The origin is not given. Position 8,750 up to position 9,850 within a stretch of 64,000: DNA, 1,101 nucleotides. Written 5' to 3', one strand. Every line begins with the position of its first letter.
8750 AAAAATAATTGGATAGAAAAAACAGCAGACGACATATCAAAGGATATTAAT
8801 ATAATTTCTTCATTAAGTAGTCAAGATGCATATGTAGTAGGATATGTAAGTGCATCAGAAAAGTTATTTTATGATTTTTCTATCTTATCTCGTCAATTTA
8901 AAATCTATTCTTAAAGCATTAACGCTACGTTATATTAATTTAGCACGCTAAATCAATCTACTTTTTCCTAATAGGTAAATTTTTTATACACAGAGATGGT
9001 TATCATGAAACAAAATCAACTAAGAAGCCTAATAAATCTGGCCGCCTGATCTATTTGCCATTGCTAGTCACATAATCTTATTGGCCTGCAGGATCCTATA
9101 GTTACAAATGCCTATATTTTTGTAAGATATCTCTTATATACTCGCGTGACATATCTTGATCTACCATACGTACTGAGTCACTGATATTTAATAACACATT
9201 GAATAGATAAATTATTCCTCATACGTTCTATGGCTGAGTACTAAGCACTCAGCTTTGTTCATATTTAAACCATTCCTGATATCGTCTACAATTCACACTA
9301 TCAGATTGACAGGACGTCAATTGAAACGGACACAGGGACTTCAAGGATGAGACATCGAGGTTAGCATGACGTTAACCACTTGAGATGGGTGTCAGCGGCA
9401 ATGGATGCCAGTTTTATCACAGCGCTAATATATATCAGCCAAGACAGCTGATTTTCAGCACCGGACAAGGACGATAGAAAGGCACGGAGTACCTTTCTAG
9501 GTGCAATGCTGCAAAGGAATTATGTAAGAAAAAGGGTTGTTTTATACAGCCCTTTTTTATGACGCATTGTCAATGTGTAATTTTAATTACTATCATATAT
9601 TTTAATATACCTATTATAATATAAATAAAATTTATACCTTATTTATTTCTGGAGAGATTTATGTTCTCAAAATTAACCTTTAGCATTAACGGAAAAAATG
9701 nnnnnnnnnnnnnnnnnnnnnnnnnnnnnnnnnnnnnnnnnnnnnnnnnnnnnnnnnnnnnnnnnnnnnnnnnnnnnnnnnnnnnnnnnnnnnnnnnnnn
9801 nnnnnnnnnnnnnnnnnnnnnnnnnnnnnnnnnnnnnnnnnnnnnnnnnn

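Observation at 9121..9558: Candidate CsrB/RsmY/RsmZ-like CsrA-titrating sRNA with an upstream GacA/LetA-type box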

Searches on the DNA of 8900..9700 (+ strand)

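Call 4: search_rna_families(source=window, start=8900, end=9700, threshold=evalue, max_evalue=10, show_alignments=3)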
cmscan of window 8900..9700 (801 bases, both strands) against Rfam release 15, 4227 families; matches with E-value up to 10: 5.
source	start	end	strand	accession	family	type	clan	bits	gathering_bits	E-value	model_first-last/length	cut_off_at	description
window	9447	9560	+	RF00166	PrrB_RsmZ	Gene; sRNA;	CL00106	25.1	44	0.0012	1-133/133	no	PrrB/RsmZ RNA family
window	9513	9603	+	RF02434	SpF39_sRNA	Gene; sRNA;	-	20.3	60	8.8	1-109/109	no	Streptococcus sRNA SpF39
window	9474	9609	+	RF02082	STnc540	Gene; sRNA;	-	15.7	38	1.1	1-202/202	no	Enterobacterial sRNA STnc540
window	9530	9601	-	RF02503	Atu_C9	Gene; sRNA;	-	15.2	40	0.12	118-192/192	no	Rhizobiales sRNA Atu_C9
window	8982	9064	-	RF01638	ceN48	Gene; snRNA; snoRNA; HACA-box;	-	14.3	70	7.2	1-125/125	no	Caenorhabditis snoRNA ceN48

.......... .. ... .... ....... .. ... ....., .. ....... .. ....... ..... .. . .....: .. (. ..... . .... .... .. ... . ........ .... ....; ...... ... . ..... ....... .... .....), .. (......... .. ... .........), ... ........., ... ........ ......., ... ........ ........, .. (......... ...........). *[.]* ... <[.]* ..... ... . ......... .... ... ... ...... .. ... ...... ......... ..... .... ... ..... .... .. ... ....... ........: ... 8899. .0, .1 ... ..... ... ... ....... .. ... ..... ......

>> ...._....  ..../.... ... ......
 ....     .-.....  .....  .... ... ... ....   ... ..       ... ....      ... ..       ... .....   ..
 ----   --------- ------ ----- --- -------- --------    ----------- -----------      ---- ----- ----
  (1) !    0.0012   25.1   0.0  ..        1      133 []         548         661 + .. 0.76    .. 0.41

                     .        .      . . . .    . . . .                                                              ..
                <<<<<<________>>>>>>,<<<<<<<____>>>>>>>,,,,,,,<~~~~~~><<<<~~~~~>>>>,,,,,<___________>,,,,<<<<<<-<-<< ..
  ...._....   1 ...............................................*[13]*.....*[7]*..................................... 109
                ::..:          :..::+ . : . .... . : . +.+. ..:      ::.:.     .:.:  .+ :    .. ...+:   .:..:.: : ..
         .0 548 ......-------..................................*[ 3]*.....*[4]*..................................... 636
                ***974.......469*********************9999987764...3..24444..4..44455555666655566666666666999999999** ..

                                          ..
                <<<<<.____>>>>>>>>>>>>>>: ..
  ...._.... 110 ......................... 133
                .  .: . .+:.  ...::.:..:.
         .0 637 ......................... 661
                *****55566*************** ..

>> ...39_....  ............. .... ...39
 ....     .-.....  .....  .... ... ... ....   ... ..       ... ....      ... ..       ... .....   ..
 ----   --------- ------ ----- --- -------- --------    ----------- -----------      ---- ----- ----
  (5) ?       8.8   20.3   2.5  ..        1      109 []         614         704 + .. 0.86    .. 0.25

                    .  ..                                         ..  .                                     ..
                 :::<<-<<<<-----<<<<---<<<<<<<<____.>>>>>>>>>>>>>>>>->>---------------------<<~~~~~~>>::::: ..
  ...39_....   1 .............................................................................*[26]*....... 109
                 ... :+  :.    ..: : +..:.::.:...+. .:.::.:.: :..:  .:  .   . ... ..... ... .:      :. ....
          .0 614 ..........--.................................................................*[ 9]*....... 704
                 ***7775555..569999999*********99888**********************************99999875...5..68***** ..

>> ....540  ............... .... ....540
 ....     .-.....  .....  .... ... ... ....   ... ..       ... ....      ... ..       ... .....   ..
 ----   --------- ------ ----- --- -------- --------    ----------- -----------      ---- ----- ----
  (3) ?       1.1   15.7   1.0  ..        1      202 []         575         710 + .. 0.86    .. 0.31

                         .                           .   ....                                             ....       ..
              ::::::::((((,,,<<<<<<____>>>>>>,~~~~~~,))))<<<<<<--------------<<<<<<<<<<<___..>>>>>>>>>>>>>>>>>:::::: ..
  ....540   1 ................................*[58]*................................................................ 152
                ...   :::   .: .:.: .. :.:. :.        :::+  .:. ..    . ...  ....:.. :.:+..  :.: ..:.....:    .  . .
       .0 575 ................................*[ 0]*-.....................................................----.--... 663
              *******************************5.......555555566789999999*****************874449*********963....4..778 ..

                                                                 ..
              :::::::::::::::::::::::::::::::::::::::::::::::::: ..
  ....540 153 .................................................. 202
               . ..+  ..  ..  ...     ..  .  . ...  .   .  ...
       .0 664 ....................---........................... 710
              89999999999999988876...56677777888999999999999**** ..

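Call 62: build_rna_model(alignment_id=A4, structure=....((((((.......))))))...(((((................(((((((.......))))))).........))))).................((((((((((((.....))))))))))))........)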
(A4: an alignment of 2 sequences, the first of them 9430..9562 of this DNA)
Model R1 built from alignment A4 (2 sequences, 136 columns); structure: as given.
model positions 136; base pairs 30; branch points 2; effective number of sequences 0.98; information 0.589 bits per position. Calibrated on 0.2 Mb of random sequence (short: E-values are rough).
structure used (alignment columns):
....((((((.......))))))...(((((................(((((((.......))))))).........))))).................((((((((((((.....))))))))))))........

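Call 63: build_rna_model(alignment_id=A5, structure=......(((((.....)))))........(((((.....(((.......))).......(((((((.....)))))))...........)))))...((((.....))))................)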
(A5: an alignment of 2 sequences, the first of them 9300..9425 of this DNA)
Model R2 built from alignment A5 (2 sequences, 126 columns); structure: as given.
model positions 126; base pairs 24; branch points 3; effective number of sequences 0.93; information 0.59 bits per position. Calibrated on 0.2 Mb of random sequence (short: E-values are rough).
structure used (alignment columns):
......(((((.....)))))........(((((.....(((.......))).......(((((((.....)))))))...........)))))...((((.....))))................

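Call 64: search_with_rna_model(model_id=R1, sources=[window, L001, L002, L003, L004, L005, L006, L007, L008, L009, L010, L011, L012, L013, L014, L015, L016, L017, L018, L019, L020, L021, L022, L023, L024, L025, L026, L027, L028, L029, L030, L031, L032, L033, L034, L035, L036, L037, L038, L039, L040, L041, L042, L043, L044, L045, L046, L047, L048, L049, L050, L051, L052, L053, L054, L055, L056, L057, L058, L059, L060, L061, L062, L063, L064, L065, L066, L067, L068, L069, L070, L071, L072, L073, L074, L075, L076, L077, L078, L079, L080, L083, L084, L085, L086, L090, L091, L092, L093, L094, L095], max_evalue=10)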
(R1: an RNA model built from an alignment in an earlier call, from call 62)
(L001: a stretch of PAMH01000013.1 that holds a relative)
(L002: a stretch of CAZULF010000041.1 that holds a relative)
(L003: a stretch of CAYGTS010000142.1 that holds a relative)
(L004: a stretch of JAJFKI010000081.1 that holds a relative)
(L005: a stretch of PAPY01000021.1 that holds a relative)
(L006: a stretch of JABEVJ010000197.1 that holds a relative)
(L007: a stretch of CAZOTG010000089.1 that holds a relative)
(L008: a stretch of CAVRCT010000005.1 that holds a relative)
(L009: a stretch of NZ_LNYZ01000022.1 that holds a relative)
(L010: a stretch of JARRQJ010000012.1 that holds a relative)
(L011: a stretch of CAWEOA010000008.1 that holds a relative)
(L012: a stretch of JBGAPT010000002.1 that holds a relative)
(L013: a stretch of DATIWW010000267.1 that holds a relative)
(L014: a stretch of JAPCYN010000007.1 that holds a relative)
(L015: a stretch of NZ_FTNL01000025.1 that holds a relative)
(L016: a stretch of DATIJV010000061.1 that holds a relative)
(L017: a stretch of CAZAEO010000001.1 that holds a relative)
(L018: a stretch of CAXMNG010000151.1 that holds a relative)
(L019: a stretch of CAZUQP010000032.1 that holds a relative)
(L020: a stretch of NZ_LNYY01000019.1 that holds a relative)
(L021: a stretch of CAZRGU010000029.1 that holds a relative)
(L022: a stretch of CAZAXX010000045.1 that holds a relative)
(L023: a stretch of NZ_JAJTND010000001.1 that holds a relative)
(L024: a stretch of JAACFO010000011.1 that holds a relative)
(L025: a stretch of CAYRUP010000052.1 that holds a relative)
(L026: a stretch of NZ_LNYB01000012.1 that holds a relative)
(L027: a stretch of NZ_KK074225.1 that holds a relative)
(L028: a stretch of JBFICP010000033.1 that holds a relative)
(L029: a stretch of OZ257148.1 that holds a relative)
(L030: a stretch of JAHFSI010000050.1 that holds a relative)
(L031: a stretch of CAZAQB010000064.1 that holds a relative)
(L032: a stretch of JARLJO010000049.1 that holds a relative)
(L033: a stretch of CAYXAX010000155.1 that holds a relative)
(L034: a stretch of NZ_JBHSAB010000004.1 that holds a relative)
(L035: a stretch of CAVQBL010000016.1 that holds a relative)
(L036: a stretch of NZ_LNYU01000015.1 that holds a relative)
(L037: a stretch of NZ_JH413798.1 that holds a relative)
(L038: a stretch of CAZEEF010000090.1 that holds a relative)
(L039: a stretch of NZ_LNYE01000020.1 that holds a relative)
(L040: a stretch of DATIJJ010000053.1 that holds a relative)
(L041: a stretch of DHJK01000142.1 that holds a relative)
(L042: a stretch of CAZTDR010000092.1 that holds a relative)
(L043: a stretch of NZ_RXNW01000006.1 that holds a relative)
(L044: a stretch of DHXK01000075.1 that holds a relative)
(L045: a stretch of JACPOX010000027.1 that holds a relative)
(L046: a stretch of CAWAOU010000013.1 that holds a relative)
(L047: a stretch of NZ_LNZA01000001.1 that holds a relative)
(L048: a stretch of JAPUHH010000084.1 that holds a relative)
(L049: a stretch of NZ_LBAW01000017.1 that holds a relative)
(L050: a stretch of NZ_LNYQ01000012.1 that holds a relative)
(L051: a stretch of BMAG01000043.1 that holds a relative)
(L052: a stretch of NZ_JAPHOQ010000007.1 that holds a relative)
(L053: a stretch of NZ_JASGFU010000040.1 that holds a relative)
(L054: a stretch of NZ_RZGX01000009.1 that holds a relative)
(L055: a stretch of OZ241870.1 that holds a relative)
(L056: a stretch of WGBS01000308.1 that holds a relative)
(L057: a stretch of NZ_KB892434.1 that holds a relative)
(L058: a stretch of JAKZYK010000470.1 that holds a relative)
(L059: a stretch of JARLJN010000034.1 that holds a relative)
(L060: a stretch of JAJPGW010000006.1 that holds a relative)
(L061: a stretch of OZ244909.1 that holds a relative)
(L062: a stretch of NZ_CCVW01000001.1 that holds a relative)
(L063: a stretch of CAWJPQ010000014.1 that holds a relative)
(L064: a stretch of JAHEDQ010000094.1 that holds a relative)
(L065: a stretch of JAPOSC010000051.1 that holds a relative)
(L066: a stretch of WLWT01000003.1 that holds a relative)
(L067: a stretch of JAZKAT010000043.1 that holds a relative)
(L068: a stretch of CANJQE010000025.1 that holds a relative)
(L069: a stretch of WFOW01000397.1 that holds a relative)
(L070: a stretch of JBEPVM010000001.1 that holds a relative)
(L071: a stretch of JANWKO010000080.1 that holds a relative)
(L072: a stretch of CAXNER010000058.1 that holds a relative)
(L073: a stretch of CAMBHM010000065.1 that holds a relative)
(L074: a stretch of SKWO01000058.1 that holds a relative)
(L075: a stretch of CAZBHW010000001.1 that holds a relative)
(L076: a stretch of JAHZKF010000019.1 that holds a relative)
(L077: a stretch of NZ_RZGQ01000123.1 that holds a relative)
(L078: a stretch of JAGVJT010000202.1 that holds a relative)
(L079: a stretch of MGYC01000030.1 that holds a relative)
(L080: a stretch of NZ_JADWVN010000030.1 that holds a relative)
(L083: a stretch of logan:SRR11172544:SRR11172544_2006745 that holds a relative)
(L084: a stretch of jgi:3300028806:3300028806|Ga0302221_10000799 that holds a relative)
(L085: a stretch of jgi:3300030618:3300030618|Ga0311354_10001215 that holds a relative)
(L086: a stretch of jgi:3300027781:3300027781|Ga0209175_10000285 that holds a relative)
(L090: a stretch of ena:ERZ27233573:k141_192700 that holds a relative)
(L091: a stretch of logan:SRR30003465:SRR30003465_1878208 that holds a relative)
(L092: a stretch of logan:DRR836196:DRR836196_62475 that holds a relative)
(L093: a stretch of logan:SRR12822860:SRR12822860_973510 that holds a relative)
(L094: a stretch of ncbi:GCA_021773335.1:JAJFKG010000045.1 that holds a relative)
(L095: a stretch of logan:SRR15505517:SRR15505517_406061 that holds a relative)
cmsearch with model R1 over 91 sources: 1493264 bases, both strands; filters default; matches with E-value up to 10: 10.
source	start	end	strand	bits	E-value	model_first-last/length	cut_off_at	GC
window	9430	9564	+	163.6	7.6e-39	1-136/136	no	0.41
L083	125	258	+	158.4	1.6e-37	1-136/136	no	0.4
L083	222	261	-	19.8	0.067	89-128/136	no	0.28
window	9529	9557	-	18.9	0.11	100-128/136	no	0.31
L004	4370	4502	-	15.3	0.97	1-136/136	no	0.41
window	8029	8132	-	13.7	2.4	1-136/136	no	0.3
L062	4864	4977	-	13.3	3.2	1-136/136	no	0.38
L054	13422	13566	+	12.9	4.1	1-136/136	no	0.37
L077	3822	3943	-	12.4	5.4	1-136/136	no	0.36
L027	15330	15419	+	11.8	7.5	1-136/136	no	0.37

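Call 65: search_with_rna_model(model_id=R2, sources=[window, L001, L002, L003, L004, L005, L006, L007, L008, L009, L010, L011, L012, L013, L014, L015, L016, L017, L018, L019, L020, L021, L022, L023, L024, L025, L026, L027, L028, L029, L030, L031, L032, L033, L034, L035, L036, L037, L038, L039, L040, L041, L042, L043, L044, L045, L046, L047, L048, L049, L050, L051, L052, L053, L054, L055, L056, L057, L058, L059, L060, L061, L062, L063, L064, L065, L066, L067, L068, L069, L070, L071, L072, L073, L074, L075, L076, L077, L078, L079, L080, L083, L084, L085, L086, L090, L091, L092, L093, L094, L095], max_evalue=10)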
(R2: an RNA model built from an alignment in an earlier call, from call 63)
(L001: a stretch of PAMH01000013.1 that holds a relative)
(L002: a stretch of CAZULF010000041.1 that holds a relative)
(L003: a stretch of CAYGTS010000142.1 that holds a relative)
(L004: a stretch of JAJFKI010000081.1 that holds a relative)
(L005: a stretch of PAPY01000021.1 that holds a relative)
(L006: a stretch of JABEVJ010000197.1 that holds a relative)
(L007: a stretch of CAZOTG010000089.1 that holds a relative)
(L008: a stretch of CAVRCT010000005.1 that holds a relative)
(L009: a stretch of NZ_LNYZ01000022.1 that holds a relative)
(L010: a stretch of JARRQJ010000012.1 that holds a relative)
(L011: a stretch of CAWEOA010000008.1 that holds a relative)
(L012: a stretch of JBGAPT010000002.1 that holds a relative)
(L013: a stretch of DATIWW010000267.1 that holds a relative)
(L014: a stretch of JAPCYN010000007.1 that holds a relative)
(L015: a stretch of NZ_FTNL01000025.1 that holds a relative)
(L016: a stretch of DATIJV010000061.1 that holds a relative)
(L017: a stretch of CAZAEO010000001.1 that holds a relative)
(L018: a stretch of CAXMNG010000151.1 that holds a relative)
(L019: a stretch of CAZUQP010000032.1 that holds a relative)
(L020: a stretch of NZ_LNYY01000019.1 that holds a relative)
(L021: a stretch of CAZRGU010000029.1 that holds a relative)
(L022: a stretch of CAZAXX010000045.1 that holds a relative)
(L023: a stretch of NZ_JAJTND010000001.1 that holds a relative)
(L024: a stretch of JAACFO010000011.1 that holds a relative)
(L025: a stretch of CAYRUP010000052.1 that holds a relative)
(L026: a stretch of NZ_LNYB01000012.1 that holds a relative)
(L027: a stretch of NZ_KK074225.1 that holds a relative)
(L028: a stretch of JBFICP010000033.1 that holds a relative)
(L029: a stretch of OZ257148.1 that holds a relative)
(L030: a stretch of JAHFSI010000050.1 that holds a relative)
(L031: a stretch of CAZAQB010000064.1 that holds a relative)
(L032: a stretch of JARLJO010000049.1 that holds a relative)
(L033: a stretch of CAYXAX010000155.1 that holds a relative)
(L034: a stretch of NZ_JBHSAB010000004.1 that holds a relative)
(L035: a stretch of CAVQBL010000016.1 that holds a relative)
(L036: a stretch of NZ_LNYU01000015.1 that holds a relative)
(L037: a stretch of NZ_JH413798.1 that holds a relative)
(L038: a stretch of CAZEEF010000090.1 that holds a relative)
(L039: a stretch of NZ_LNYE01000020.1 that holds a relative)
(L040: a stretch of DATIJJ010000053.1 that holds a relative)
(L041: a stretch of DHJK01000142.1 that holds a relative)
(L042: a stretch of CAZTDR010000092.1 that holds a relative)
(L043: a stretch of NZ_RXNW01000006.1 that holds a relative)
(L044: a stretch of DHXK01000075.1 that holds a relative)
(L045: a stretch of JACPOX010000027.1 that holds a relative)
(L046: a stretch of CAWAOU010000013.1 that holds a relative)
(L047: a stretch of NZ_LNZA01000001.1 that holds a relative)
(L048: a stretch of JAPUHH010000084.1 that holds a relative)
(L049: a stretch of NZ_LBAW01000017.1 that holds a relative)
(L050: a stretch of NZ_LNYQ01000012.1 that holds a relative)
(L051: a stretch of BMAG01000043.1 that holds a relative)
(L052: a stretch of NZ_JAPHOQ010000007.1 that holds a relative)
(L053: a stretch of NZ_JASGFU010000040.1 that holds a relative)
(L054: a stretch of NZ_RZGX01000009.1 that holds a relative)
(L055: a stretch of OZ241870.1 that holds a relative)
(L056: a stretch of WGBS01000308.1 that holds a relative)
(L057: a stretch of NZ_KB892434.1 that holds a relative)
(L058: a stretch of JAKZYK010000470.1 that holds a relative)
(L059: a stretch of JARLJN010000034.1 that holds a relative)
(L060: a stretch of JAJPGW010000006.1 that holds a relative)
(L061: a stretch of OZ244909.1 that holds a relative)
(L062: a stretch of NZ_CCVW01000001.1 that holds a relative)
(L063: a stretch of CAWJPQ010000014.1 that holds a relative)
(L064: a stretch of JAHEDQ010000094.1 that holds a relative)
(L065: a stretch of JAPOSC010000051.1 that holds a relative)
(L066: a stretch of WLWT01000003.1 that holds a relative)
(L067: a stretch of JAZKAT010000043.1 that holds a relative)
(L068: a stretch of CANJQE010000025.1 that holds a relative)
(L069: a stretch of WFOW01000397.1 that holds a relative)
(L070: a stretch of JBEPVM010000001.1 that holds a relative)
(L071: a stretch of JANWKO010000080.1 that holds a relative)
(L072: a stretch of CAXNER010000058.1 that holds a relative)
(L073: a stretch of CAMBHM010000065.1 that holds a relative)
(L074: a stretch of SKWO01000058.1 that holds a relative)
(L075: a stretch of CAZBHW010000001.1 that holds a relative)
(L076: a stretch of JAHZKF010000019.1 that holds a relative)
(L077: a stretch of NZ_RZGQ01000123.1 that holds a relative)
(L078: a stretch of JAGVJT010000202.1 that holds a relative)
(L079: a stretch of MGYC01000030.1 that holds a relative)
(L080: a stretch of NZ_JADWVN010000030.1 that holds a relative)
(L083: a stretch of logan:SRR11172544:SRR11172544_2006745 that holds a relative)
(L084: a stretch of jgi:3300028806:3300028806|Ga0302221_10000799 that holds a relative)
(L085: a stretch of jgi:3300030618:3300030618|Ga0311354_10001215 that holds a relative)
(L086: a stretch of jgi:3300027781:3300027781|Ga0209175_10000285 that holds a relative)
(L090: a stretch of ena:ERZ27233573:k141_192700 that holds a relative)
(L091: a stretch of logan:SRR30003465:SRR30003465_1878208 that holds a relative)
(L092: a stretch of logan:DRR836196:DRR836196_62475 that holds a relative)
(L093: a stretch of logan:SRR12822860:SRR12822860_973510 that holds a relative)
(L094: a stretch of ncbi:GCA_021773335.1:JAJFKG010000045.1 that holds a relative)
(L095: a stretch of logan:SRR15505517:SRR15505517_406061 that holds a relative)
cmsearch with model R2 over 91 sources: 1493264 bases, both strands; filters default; matches with E-value up to 10: 3.
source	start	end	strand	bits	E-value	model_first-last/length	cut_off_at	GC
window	9300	9425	+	164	4.5e-38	1-126/126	no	0.48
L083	1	119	+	149.1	2.5e-34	8-126/126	5'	0.5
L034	18646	18753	-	11.4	9.8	1-126/126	no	0.3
